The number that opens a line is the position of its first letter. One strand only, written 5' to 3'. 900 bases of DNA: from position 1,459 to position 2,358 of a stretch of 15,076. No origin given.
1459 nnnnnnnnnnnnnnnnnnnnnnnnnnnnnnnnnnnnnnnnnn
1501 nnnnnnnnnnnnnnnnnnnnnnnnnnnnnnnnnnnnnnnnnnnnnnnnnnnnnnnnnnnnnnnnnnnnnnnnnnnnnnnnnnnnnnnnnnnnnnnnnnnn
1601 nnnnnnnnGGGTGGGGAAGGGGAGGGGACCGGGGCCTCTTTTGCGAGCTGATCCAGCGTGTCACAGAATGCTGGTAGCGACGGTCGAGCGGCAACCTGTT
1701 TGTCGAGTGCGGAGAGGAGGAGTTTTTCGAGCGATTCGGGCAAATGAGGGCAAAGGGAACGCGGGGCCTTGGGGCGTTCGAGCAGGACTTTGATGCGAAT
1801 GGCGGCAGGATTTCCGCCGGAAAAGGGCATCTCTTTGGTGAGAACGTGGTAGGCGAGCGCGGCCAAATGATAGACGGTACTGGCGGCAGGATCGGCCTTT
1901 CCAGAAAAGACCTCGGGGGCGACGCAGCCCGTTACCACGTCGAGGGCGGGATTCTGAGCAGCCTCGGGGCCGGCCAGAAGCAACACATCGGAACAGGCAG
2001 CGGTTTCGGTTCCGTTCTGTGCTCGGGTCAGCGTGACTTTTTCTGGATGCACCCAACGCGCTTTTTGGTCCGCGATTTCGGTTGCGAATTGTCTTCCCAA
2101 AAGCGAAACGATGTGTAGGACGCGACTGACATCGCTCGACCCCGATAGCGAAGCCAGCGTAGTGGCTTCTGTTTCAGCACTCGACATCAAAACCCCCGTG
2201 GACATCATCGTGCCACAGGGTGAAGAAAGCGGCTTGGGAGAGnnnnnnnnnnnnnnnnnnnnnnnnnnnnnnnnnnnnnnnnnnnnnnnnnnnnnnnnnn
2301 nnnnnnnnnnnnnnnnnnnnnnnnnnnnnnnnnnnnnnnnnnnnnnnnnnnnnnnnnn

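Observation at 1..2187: Bipartite two-TM kinase: an orphan, catalytically dead kinase C-lobe at the N-terminus and a complete Hanks kinase at the C-terminus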

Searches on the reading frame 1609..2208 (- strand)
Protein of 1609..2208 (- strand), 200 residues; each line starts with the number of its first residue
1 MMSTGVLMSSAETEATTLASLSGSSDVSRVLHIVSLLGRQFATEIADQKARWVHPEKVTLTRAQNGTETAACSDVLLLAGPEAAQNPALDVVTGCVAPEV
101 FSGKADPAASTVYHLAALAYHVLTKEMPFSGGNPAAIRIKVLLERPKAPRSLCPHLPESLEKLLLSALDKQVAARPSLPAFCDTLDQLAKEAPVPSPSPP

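Call 6: search_protein_families(library=pfam, proteins=[window:1639-2208:-], max_evalue=0.1)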
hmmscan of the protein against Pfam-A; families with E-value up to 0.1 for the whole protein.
window:1639-2208:- (190 aa): 1 family
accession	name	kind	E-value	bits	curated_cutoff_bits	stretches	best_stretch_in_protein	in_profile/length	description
PF00069.31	Pkinase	-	0.0017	18.3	31.7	1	96-182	164-258/263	Protein kinase domain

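Call 7: find_homologous_proteins(query=window:1609-2208:-, max_evalue=0.001)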
Query window:1609-2208:-: 1177 candidates shared short words with the query, none scored E <= 0.001.

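Call 22: search_solved_structures(query=A2, max_evalue=1, show_alignments=2)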
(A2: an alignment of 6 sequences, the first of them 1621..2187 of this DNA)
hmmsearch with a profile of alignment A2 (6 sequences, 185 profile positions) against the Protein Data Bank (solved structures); distinct sequences matched with E-value up to 1: 598 (the best 60 are shown).
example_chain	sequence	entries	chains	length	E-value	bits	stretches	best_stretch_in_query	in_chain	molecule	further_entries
6b2p_A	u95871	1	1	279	9.5e-20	74.3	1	20-180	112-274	Serine/threonine-protein kinase PknB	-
6i2p_A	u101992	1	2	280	9.8e-20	74.3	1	20-180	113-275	Serine/threonine-protein kinase PknB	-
5u94_A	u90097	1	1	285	9.9e-20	74.2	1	20-180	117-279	Serine/threonine-protein kinase PknB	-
3orm_A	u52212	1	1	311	1.2e-19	74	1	20-180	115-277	Serine/threonine protein kinase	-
1o6y_A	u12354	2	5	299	1.2e-19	73.9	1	20-180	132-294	SERINE/THREONINE-PROTEIN KINASE PKNB | Probable serine/threonine-protein kinase pknB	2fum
1mru_A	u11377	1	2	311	1.3e-19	73.9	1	20-180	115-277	Probable serine/threonine-protein kinase pknB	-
3ori_A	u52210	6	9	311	1.3e-19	73.9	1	20-180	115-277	Serine/threonine protein kinase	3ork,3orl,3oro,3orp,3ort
3f69_A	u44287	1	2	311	1.8e-19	73.4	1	20-180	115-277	Serine/threonine-protein kinase pknB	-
3f61_A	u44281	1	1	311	1.9e-19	73.3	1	20-180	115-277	Serine/threonine-protein kinase pknB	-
9ymt_A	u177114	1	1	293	5.1e-15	58.9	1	76-183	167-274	Serine/Threonine Kinase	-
4eqm_A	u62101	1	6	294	5.2e-15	58.9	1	76-183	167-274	Protein kinase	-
4ow8_A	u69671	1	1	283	6e-13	52.1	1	20-180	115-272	Serine/threonine-protein kinase PknA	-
9tmq_A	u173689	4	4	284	6e-13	52.1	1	20-180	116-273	Serine/threonine-protein kinase PknA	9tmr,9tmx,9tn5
6b2q_A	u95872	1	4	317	7.9e-13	51.7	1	21-180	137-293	Serine/threonine-protein kinase PknA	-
4x3f_A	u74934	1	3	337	8.9e-13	51.6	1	21-180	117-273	Serine/threonine-protein kinase PknA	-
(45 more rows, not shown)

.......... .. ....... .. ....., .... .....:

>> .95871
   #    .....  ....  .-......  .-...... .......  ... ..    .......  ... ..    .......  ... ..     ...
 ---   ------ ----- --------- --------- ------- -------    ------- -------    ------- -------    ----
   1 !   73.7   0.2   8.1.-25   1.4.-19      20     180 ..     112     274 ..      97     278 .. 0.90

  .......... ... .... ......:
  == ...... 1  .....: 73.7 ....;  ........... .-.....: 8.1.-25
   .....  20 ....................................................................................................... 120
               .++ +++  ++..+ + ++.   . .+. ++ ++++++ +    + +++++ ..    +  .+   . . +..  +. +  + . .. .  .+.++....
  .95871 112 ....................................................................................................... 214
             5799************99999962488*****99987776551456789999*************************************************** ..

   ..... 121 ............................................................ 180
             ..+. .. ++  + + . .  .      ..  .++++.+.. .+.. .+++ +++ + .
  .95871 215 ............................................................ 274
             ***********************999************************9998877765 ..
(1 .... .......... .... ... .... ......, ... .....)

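Call 27: predict_structure(alignment_id=A2)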
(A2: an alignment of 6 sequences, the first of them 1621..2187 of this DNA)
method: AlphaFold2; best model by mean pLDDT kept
length: 189 residues; sequences in the alignment: 6
mean_pLDDT: 88.4   pTM: 0.87
mean pLDDT of the five models: 88.4, 87.7, 86.8, 85.1, 80.5
residues with pLDDT >= 90: 117; 70-90: 60; 50-70: 6; < 50: 6
segments of 3 or more residues with pLDDT < 50: 1-5
pLDDT, mean of each block of 10 residues (from residue 1): 55 86 94 91 90 83 86 80 87 91 97 94 92 93 93 97 96 97 74
secondary structure, 60 per line:
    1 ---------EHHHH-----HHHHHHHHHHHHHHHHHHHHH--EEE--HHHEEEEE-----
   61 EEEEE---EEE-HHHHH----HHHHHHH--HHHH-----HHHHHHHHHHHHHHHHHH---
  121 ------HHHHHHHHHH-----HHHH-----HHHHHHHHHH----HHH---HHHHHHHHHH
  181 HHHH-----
elements in order: H11-14 H20-40 E43-45 E51-55 E61-65 E69-71 H73-77 H82-88 H91-94 H100-117 H127-136 H142-145 H151-160 H171-184

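Call 33: fold_search(model_id=the predicted structure, library=pdb)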
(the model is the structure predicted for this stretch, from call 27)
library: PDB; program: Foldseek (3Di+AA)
matches with E <= 10: 2000; with E <= 0.001: 1301
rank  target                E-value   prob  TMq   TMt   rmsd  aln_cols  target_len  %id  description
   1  3ort                  7.7e-08  1.00  0.68  0.49   5.6       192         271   20  Mycobacterium tuberculosis PknB kinase domain L33D mutant (crystal form 6) (released 2010-12-15)
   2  3ork                  8.6e-08  1.00  0.67  0.48   5.6       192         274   19  Mycobacterium tuberculosis PknB kinase domain L33D mutant (crystal form 2) (released 2010-12-15)
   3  2fum_B                9.7e-08  1.00  0.64  0.48   5.4       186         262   19  Catalytic domain of protein kinase PknB from Mycobacterium tuberculosis in complex with mitoxantrone (released 2006-08-01)
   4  3orl                  1.4e-07  1.00  0.70  0.51   5.3       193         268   21  Mycobacterium tuberculosis PknB kinase domain L33D mutant (crystal form 3) (released 2010-12-15)
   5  3orp                  1.6e-07  1.00  0.68  0.48   5.9       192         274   21  Mycobacterium tuberculosis PknB kinase domain L33D mutant (crystal form 5) (released 2010-12-15)
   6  3f61                  1.7e-07  1.00  0.68  0.49   5.5       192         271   20  Crystal Structure of M. tuberculosis PknB Leu33Asp/Val222Asp double mutant in complex with ADP (released 2008-12-02)
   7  1o6y                  2.1e-07  1.00  0.70  0.52   3.4       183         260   18  Catalytic domain of PknB kinase from Mycobacterium tuberculosis (released 2003-01-30)
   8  6i2p_A                2.1e-07  1.00  0.73  0.52   3.3       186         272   19  Crystal structure of the Mycobacterium tuberculosis PknB kinase domain (L33E mutant) in complex with its substrate Gar (released 2019-05-22)
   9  3f69_A                2.1e-07  1.00  0.71  0.51   4.3       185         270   18  Crystal structure of the Mycobacterium tuberculosis PknB mutant kinase domain in complex with KT5720 (released 2008-12-02)
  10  3oro                  2.1e-07  1.00  0.69  0.50   5.4       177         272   21  Mycobacterium tuberculosis PknB kinase domain L33D mutant (crystal form 4) (released 2010-12-15)
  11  5u94                  2.4e-07  1.00  0.70  0.52   3.8       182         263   19  Crystal structure of the Mycobacterium tuberculosis PASTA kinase PknB in complex with the potential theraputic kinase in (released 2017-12-20)
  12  6b2p                  2.7e-07  1.00  0.65  0.49   3.2       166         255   20  Dual Inhibition of the Essential Protein Kinases A and B in Mycobacterium tuberculosis (released 2018-02-14)
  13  6i2p_B                2.7e-07  1.00  0.71  0.52   3.8       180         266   19  Crystal structure of the Mycobacterium tuberculosis PknB kinase domain (L33E mutant) in complex with its substrate Gar (released 2019-05-22)
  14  1mru_A                3.0e-07  1.00  0.68  0.49   4.8       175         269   20  Intracellular Ser/Thr protein kinase domain of Mycobacterium tuberculosis PknB. (released 2003-02-11)
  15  4ow8                  3.2e-07  1.00  0.63  0.45   5.5       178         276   24  Crystal structure of kinase domain of PknA from Mtb (released 2015-02-04)
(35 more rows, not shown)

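Call 34: search_protein_representatives(alignment_id=A2)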
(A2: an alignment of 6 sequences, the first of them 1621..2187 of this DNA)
Query: 6 sequences, 185 profile positions. Proteins with E-value up to 0.001 (for the whole library): 329277; up to 1e-10: 40995; up to 1e-30: 72. The best 150 are listed.
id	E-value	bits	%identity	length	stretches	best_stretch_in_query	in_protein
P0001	1.4e-83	295.5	-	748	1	1-185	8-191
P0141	1.6e-78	279.0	-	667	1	1-182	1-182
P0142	1.6e-56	207.3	-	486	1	27-184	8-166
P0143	5.8e-51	189.1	-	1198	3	13-183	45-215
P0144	1.3e-50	187.9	-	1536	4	22-183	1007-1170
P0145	1.9e-49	184.2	-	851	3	77-181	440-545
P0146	1.3e-46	175.0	-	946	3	26-180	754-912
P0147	6.5e-46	172.7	-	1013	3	20-182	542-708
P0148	2.4e-44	167.6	-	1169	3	15-182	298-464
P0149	2.5e-42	161.0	-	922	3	81-180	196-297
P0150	2.0e-40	154.8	-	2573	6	87-182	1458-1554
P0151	4.5e-39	150.4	-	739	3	16-181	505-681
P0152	7.5e-39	149.6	-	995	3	83-181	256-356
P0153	3.9e-38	147.3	-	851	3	44-182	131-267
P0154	4.1e-38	147.2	-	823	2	11-182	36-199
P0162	3.7e-37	144.2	-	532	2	6-181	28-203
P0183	4.3e-33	130.9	-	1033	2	19-183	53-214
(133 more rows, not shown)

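Call 37: search_protein_families(library=pfam, proteins=[window:1621-2208:-], max_evalue=10)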
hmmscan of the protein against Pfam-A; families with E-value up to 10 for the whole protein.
window:1621-2208:- (196 aa): 1 family
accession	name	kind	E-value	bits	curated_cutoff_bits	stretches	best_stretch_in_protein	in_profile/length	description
PF00069.31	Pkinase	-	0.0018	18.2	31.7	1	96-182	164-258/263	Protein kinase domain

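Call 47: find_encoding_contigs(protein=P0183, flank=10000, max_places=2)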
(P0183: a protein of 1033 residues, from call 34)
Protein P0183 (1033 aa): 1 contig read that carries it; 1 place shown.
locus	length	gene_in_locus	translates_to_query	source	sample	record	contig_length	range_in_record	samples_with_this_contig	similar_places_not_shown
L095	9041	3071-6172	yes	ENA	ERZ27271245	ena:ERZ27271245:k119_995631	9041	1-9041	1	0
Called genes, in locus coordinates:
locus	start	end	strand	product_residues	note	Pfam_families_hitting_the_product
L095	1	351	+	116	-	?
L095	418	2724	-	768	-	PF04932:Wzy_C, PF13432:TPR_16 (faint), PF07719:TPR_2 (faint), PF13428:TPR_14 (faint), PF14559:TPR_19 (faint)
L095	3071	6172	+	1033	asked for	PF00069:Pkinase (weak), PF12773:DZR (faint), PF00069:Pkinase, PF07714:PK_Tyr_Ser-Thr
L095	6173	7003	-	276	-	PF05875:Ceramidase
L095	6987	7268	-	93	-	PF00550:PP-binding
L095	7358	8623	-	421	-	PF00109:ketoacyl-synt, PF02801:Ketoacyl-synt_C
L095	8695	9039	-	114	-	?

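Call 53: find_homologous_proteins(query=A4, max_evalue=1e-10)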
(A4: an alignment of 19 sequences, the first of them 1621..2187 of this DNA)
Query A4 (19 sequences) (189 aa, profile of the alignment): 42 proteins with E <= 1e-10 among 8000 candidates.
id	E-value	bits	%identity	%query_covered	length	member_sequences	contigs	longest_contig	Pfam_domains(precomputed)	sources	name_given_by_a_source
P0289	1.2e-28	119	32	43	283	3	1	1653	PF07714.24,PF00069.32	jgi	jgi:eukaryotic-like serine/threonine-protein kinase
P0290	2.2e-27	114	25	53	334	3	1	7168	PF07714.24,PF00069.32,PF01636.30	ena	-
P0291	2.0e-26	111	39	42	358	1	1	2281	PF07714.24,PF00069.32,PF01636.30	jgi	jgi:serine/threonine protein kinase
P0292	9.3e-26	109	26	78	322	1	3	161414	PF06293.21,PF07714.24,PF00069.32,PF03109.23,PF14531.13,PF01636.30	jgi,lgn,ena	-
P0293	3.0e-25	107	28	43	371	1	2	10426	PF07714.24,PF00069.32,PF03109.23,PF01636.30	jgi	jgi:serine/threonine protein kinase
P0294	5.5e-25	107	32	53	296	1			PF07714.24,PF00069.32,PF03109.23,PF14531.13,PF01636.30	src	-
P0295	1.0e-24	106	30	52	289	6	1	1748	PF07714.24,PF00069.32,PF01636.30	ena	-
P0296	4.8e-24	104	36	42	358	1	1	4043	PF07714.24,PF00069.32,PF03109.23,PF19974.6,PF01636.30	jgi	jgi:eukaryotic-like serine/threonine-protein kinase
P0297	5.3e-24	103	32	40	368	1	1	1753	PF07714.24,PF00069.32,PF03109.23,PF01636.30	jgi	jgi:serine/threonine-protein kinase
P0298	2.3e-23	101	33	42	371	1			PF07714.24,PF00069.32,PF03109.23,PF01636.30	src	-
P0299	4.0e-23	101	-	-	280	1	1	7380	PF07714.24,PF00069.32,PF01636.30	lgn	-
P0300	1.1e-22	99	27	51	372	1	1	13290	PF07714.24,PF00069.32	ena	-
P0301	7.5e-22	96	32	52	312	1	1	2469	PF07714.24,PF00069.32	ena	-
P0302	2.2e-21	95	26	39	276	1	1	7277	PF07714.24,PF00069.32,PF01636.30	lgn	-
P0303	2.9e-21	94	23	41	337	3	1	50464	PF07714.24,PF00069.32,PF06271.19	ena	-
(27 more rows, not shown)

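Call 60: find_encoding_contigs(protein=P0141, flank=10000, max_places=3)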
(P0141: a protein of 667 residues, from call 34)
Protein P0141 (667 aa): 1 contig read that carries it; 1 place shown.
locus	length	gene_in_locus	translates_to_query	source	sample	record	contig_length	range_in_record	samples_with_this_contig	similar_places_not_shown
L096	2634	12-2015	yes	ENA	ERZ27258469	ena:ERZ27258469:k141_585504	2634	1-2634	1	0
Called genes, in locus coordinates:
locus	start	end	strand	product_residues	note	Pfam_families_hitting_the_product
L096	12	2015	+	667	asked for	PF00069:Pkinase, PF07714:PK_Tyr_Ser-Thr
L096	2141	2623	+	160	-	PF00235:Profilin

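Call 66: search_protein_families(library=pfam, proteins=[L096:2141-2623:+], max_evalue=0.001)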
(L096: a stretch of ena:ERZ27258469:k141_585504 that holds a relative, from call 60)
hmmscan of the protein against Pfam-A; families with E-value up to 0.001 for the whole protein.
L096:2141-2623:+ (160 aa): 1 family
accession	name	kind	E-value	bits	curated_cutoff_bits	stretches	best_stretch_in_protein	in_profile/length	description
PF00235.25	Profilin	-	5.4e-19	69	25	1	37-156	2-123/127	Profilin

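Call 67: predict_structure(alignment_id=A5)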
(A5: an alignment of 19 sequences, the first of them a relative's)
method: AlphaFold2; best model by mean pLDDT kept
length: 532 residues; sequences in the alignment: 19
mean_pLDDT: 83.9   pTM: 0.79
mean pLDDT of the five models: 83.9, 82.6, 81.4, 81.3, 80.5
residues with pLDDT >= 90: 285; 70-90: 157; 50-70: 51; < 50: 39
segments of 3 or more residues with pLDDT < 50: 91-101, 213-215, 240-256, 414-420
pLDDT, mean of each block of 10 residues (from residue 1): 80 77 82 87 91 92 76 89 76 39 76 82 94 96 90 93 92 97 96 96 90 54 61 64 34 48 92 88 94 94 72 85 92 90 92 92 96 97 90 92 89 50 60 91 91 98 92 86 94 96 97 97 91 61
secondary structure, 60 per line:
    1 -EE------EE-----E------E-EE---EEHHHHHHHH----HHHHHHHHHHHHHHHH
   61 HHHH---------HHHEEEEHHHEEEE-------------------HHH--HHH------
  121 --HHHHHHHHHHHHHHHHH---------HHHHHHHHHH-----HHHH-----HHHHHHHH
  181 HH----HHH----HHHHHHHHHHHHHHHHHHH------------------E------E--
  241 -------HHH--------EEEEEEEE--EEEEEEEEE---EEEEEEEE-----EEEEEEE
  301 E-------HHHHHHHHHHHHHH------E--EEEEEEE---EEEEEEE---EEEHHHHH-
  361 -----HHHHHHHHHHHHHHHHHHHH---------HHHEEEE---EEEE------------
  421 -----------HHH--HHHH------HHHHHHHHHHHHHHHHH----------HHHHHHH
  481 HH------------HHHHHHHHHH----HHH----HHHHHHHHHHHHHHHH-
elements in order: H33-40 H45-64 E77-80 E84-87 H123-139 H149-158 H164-167 H173-182 H194-212 E259-266 E269-277 E281-288 E294-301 H309-322 E332-338 E342-348 E352-354 H355-359 H366-385 E398-401 E405-408 H437-440 H447-463 H474-482 H495-504 H516-531
